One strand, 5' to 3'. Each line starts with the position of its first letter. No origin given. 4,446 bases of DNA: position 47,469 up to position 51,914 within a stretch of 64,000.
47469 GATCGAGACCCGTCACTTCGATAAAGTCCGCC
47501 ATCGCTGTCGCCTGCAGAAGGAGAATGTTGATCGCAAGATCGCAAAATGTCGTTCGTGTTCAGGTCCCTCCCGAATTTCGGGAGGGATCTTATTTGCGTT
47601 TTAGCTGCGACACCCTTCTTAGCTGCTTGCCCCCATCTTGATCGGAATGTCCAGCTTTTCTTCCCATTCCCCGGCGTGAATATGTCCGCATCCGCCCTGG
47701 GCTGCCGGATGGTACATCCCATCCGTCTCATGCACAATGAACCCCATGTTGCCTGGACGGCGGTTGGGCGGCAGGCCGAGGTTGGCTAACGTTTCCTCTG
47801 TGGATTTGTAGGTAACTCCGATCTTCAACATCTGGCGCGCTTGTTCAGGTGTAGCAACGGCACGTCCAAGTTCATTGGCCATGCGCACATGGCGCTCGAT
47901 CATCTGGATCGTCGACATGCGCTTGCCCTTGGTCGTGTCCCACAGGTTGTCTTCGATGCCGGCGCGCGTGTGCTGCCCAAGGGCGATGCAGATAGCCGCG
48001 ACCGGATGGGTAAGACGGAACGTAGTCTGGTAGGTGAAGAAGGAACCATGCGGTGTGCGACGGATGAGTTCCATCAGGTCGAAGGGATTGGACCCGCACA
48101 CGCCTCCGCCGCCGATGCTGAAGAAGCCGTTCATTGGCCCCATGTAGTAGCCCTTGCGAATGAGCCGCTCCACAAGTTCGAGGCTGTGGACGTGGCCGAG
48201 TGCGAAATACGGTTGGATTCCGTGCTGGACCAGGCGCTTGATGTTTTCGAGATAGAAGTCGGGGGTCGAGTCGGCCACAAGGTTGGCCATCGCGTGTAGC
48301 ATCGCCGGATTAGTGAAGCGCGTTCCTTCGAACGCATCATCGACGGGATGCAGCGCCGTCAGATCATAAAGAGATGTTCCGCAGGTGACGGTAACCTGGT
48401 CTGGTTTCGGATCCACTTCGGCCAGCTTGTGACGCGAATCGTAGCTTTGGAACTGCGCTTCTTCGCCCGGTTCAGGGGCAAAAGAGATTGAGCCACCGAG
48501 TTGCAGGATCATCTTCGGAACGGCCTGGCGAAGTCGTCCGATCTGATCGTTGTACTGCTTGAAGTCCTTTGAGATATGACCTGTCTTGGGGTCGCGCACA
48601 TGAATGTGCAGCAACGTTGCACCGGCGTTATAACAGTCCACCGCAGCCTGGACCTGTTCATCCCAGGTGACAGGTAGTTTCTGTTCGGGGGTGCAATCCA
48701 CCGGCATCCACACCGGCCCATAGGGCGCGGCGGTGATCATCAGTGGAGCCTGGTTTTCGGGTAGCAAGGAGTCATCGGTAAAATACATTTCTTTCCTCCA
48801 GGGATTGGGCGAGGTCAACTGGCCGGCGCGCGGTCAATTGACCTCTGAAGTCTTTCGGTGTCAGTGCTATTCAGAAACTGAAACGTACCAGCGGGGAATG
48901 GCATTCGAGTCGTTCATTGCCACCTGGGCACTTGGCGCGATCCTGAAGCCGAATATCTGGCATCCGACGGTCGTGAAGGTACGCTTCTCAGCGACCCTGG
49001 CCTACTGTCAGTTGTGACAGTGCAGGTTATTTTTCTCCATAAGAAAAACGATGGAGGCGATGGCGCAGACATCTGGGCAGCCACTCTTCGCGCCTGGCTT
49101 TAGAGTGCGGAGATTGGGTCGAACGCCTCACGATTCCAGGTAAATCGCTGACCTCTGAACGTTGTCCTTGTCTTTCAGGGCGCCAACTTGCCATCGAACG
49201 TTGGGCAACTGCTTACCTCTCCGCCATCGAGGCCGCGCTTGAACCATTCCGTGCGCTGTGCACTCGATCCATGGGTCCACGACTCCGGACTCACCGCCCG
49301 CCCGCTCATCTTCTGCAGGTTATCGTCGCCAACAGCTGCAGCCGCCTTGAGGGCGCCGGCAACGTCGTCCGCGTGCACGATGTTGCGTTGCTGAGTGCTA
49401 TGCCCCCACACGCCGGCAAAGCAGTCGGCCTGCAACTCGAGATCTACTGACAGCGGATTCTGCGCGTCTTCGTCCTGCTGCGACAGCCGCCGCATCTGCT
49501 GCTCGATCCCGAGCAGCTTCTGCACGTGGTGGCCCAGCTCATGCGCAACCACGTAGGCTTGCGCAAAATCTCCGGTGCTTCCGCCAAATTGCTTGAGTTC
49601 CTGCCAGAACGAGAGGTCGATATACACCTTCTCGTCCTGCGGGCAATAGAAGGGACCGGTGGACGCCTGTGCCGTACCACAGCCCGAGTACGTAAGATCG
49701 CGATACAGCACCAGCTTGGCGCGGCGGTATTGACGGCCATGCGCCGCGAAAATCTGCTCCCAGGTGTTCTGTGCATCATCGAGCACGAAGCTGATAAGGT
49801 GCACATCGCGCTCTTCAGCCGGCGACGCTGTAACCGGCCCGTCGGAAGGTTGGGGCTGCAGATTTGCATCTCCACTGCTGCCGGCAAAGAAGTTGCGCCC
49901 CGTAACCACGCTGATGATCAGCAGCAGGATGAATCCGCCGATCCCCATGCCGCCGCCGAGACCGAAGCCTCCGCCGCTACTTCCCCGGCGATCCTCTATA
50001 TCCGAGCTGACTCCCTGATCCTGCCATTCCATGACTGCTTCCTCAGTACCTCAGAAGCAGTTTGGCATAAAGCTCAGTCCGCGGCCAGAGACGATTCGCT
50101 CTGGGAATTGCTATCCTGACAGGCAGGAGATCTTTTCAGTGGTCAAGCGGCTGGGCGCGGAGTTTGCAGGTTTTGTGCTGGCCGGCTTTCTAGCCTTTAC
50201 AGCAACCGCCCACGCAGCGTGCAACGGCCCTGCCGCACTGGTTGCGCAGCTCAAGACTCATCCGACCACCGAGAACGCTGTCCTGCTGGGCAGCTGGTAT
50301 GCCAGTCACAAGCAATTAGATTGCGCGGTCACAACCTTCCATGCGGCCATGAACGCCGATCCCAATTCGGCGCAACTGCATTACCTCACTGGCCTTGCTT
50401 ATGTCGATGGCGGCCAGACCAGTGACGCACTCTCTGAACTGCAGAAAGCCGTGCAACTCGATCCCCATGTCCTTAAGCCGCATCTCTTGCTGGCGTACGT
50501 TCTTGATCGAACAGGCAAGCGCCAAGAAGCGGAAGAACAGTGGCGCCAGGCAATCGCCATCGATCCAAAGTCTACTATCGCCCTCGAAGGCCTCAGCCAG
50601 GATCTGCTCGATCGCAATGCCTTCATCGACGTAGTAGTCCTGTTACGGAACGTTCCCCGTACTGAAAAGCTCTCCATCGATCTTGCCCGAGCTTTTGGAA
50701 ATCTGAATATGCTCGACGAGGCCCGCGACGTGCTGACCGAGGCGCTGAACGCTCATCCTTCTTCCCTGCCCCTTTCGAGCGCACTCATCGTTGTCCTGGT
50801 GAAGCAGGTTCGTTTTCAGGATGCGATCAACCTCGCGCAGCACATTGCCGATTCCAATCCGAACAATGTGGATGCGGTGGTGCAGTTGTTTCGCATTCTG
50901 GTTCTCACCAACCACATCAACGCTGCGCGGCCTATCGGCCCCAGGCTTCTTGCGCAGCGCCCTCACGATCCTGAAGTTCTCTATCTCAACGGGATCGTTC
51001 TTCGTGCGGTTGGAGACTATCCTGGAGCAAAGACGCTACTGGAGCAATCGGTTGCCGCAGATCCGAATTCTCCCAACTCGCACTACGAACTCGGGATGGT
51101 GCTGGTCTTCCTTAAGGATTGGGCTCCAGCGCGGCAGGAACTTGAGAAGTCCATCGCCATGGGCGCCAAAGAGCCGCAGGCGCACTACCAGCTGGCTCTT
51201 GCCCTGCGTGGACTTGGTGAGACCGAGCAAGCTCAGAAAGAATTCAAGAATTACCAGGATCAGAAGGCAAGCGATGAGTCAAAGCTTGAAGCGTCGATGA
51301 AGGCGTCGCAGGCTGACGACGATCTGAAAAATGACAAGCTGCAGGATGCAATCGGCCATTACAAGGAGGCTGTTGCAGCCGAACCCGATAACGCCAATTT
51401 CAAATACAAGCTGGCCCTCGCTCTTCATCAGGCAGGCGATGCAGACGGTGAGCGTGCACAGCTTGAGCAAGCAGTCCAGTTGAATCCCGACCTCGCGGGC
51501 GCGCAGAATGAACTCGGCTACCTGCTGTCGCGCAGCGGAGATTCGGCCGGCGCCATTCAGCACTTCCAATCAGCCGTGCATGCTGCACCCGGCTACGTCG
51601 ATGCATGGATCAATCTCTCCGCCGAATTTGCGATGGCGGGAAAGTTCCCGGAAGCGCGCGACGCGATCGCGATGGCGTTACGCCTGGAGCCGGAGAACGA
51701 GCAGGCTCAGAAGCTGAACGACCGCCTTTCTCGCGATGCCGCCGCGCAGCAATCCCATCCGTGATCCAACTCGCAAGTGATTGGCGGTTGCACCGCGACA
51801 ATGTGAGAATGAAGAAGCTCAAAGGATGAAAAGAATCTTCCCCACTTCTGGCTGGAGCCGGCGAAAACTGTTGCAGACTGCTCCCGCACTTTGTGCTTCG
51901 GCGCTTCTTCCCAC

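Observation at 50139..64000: Candidate undescribed envelope system: TonB-dependent receptor + 4 TPR proteins + 2 CRTAC1 Ca-propellers + a 7-heme cytochrome c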

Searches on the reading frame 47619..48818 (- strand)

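Call 31: search_protein_families(library=pfam, proteins=[window:47619-48818:-], max_evalue=0.00001)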
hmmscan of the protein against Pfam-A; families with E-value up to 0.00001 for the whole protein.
window:47619-48818:- (399 aa): 1 family
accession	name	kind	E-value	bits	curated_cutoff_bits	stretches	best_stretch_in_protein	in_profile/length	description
PF05853.18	BKACE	-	5.1e-55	187.2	24.8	1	25-332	1-273/274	beta-keto acid cleavage enzyme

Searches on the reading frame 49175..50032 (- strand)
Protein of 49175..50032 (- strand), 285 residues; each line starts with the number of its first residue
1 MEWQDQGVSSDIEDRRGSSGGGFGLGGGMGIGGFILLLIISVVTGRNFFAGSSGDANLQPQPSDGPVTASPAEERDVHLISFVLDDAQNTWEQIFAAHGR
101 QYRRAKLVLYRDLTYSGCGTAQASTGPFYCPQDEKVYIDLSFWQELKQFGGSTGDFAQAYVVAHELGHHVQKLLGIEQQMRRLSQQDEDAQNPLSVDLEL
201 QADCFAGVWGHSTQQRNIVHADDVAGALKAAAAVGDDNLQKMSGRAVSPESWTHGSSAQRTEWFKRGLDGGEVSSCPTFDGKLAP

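Call 5: search_protein_families(library=pfam, proteins=[window:49175-50032:-], max_evalue=0.01)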
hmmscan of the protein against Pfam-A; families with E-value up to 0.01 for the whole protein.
window:49175-50032:- (285 aa): 2 families
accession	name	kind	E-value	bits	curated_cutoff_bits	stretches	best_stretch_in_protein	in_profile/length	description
PF04228.19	Zn_peptidase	-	2.4e-97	326.4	23.2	1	1-279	1-290/290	Putative neutral zinc metallopeptidase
PF13582.12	Reprolysin_3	-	0.0067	17.4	22.4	0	85-169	48-117/123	Metallo-peptidase family M12B Reprolysin-like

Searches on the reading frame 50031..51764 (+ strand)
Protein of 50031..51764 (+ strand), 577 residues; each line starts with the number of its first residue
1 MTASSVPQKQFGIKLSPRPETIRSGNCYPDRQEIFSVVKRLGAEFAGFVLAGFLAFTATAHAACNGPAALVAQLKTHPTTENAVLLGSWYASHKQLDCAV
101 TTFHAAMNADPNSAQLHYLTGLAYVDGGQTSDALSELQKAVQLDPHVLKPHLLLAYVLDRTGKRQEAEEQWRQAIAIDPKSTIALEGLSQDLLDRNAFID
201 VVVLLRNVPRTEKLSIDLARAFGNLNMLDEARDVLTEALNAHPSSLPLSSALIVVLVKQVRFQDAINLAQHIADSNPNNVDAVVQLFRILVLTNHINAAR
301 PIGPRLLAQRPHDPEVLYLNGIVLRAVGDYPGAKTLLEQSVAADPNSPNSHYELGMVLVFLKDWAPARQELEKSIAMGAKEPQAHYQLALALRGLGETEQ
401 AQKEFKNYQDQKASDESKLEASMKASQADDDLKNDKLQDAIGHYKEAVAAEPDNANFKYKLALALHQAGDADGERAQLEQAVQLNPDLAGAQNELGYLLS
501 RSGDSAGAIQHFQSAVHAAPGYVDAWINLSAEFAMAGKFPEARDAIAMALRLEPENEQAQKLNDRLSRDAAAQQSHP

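Call 5: search_protein_families(library=pfam, proteins=[window:50031-51764:+], max_evalue=0.01)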
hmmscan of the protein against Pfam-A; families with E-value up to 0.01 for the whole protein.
window:50031-51764:+ (577 aa): 30 families (the best 25 are shown)
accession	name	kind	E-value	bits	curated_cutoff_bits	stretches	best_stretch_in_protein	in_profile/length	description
PF14559.12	TPR_19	-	2.5e-40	137.1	25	5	325-385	2-62/68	Tetratricopeptide repeat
PF07719.23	TPR_2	-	3.8e-39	130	27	2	151-180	4-33/34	Tetratricopeptide repeat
PF13428.12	TPR_14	-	1.5e-33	112.2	23.5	2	151-189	4-42/44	Tetratricopeptide repeat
PF13432.12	TPR_16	-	2e-33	114.8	32.7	3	427-487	3-63/65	Tetratricopeptide repeat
PF13431.12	TPR_17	-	1e-29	100.7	24.4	1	479-510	3-34/34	Tetratricopeptide repeat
PF13414.12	TPR_11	-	8.2e-29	99.5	26.8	3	435-469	8-42/42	TPR repeat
PF00515.34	TPR_1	-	1.7e-22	78.7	27.8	0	152-180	5-33/34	Tetratricopeptide repeat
PF13181.12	TPR_8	-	4.4e-22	76.8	25.7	0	151-180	4-33/34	Tetratricopeptide repeat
PF13174.12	TPR_6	-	4e-18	65.2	26.3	0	218-245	6-33/33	Tetratricopeptide repeat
PF12895.13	ANAPC3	-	3.8e-17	62.8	27.2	2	295-373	4-81/82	Anaphase-promoting complex, cyclosome, subunit 3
PF13424.12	TPR_12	-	5.7e-17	62.1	30.1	2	317-377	6-74/77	Tetratricopeptide repeat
PF23914.1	TPR_CcmH_CycH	-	1.5e-15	57.8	42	1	69-176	38-149/158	Cytochrome c-type biogenesis protein H TPR domain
PF13371.12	TPR_9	-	3.1e-13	50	35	0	87-146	2-61/73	Tetratricopeptide repeat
PF07721.20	TPR_4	-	1.4e-12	47.4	27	0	382-402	1-21/26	Tetratricopeptide repeat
PF14561.12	TPR_20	-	2e-10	41.3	25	0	441-472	8-39/90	Tetratricopeptide repeat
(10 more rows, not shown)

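Call 8: search_protein_families(library=ncbifam, proteins=[window:50031-51764:+], max_evalue=0.001)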
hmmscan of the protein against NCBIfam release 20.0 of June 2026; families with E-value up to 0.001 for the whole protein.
window:50031-51764:+ (577 aa): 31 families (the best 25 are shown)
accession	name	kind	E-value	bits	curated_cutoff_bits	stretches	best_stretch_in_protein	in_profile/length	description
NF040959.1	MamA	equivalog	4.3e-46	157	200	3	80-177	105-202/204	magnetosome protein MamA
TIGR02917.1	PEP_TPR_lipo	equivalog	4.8e-39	133.9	312.2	3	224-411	137-324/899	XrtA/PEP-CTERM system TPR-repeat protein PrsT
TIGR02521.1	type_IV_pilW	equivalog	2.7e-31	108.9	154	2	120-182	37-99/234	type IV pilus biogenesis/stability protein PilW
NF033762.1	social_mot_Tgl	equivalog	4e-20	72.2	225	2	452-542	28-119/252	social motility TPR repeat lipoprotein Tgl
NF033758.1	gliding_GltE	equivalog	1.4e-19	70.3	225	2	229-407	137-315/411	adventurous gliding motility TPR repeat lipoprotein GltE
TIGR02552.1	LcrH_SycD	equivalog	3e-19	69.1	104.8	1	318-425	22-129/136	SycD/LcrH family type III secretion system chaperone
NF047371.1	FlcA_CTERM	equivalog_domain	4.1e-19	68.5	300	1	226-516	244-534/646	periplasmic flagellar collar protein FlcA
NF033920.0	C39_PA2778_fam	equivalog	5.2e-18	65.4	150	2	91-178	167-254/255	PA2778 family cysteine peptidase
NF008520.0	PRK11447.1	equivalog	4.3e-17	61.2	858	2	325-450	614-740/1157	cellulose synthase complex outer membrane protein BcsC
NF053607.1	CHU_0125_OmpA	equivalog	3.3e-16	58.9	620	1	259-343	32-116/639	CHU_0125 family OmpA-like outer membrane integrity protein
TIGR03939.1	PGA_TPR_OMP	equivalog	4.1e-16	58.4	366.65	2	92-190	98-196/800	poly-beta-1,6 N-acetyl-D-glucosamine export porin PgaA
TIGR00540.1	TPR_hemY_coli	hypoth_equivalog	1.1e-15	57.3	142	2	336-405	314-382/385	heme biosynthesis-associated TPR protein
NF052415.1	T3SS_chap_SctY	equivalog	1.3e-14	54.6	70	2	85-175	11-104/106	type III secretion apparatus assembly chaperone SctY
NF008757.0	PRK11788.1-5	equivalog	1e-12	47.9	363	1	107-273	171-344/388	lipopolysaccharide assembly protein LapB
TIGR02795.1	tol_pal_ybgF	equivalog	2.2e-12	47.6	90.1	1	327-412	15-106/119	tol-pal system protein YbgF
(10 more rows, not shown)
